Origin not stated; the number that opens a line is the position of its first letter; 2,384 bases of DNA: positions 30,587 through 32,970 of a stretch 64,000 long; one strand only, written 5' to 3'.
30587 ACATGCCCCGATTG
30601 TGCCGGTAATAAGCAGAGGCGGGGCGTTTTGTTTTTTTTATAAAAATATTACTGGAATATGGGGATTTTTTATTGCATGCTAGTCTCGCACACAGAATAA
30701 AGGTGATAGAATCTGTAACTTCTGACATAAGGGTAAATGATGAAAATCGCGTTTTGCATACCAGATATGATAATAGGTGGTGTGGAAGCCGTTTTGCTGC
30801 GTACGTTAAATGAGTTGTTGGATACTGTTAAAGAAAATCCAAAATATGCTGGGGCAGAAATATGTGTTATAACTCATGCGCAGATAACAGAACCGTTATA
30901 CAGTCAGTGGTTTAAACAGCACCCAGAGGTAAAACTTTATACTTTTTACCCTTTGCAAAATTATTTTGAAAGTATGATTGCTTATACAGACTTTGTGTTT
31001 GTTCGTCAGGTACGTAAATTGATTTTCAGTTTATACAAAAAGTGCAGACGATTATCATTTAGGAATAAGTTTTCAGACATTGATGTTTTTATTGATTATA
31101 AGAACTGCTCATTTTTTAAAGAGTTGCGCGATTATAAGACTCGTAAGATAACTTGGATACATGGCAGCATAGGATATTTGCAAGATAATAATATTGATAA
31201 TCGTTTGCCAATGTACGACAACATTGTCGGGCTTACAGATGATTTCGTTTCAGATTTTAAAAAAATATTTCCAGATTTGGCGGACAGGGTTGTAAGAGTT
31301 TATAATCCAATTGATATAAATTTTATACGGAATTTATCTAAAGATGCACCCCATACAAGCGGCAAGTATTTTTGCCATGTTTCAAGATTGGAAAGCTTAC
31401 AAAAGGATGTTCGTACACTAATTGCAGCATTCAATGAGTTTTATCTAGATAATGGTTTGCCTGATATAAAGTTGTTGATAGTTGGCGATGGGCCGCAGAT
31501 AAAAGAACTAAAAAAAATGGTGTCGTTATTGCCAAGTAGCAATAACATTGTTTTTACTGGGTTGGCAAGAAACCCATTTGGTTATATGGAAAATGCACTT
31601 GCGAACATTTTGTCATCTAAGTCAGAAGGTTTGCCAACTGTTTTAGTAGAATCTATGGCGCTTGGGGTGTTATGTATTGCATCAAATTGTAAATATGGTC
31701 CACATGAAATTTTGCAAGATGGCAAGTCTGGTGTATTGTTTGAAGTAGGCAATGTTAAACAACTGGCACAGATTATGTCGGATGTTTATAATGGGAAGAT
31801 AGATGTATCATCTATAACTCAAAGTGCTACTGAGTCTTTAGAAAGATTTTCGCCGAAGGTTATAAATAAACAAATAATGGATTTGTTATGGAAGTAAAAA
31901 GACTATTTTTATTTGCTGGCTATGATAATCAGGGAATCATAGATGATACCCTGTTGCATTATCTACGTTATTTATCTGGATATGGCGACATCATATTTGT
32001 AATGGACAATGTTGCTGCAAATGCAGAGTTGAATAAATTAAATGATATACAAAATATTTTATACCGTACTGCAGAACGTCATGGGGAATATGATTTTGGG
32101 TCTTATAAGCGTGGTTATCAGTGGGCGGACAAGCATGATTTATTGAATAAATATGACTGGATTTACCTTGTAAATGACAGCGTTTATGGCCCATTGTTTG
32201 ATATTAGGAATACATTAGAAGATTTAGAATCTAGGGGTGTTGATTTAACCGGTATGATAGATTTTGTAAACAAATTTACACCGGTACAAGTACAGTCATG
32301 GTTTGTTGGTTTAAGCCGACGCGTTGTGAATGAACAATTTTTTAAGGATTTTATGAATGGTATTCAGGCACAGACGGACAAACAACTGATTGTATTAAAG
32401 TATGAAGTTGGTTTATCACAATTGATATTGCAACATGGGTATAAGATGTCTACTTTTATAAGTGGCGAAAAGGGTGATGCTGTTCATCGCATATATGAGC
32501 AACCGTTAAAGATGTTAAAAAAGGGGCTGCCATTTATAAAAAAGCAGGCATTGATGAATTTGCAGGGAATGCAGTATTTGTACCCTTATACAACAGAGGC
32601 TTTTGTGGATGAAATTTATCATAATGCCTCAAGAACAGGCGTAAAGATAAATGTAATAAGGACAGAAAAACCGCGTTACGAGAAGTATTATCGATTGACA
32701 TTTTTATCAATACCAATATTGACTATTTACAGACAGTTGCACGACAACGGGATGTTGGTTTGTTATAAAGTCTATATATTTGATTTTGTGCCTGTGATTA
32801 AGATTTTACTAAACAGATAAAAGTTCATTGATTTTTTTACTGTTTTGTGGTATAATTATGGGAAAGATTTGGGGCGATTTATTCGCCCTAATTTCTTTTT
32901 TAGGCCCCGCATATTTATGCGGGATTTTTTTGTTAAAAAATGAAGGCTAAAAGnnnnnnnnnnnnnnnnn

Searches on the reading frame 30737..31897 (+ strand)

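Call 70: search_protein_families(library=pfam, proteins=[window:30737-31897:+], max_evalue=0.0001)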
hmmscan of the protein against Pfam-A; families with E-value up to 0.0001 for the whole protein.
window:30737-31897:+ (386 aa): 2 families
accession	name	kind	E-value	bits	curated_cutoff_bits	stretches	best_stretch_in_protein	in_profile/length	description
PF00534.26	Glycos_transf_1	-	1.1e-25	90.6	26.4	1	207-360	13-165/172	Glycosyl transferases group 1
PF13692.12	Glyco_trans_1_4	-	7.6e-25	88.3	27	1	210-351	2-140/142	Glycosyl transferases group 1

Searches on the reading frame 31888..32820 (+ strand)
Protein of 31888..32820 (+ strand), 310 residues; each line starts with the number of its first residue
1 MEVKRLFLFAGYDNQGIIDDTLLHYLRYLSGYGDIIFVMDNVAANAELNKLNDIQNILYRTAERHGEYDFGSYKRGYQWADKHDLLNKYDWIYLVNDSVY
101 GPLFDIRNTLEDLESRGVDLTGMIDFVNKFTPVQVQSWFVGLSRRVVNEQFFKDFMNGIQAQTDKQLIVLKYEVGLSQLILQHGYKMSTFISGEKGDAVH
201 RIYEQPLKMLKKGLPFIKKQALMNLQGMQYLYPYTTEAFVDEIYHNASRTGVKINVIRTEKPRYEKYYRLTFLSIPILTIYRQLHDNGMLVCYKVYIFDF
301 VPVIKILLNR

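Call 70: search_protein_families(library=pfam, proteins=[window:31888-32820:+], max_evalue=0.0001)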
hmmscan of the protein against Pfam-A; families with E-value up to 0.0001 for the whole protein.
window:31888-32820:+ (310 aa): 1 family
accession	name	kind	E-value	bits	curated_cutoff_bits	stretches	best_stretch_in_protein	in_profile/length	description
PF05045.17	RgpF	-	2.1e-22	79.9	25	1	35-225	1-200/503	Rhamnan synthesis protein F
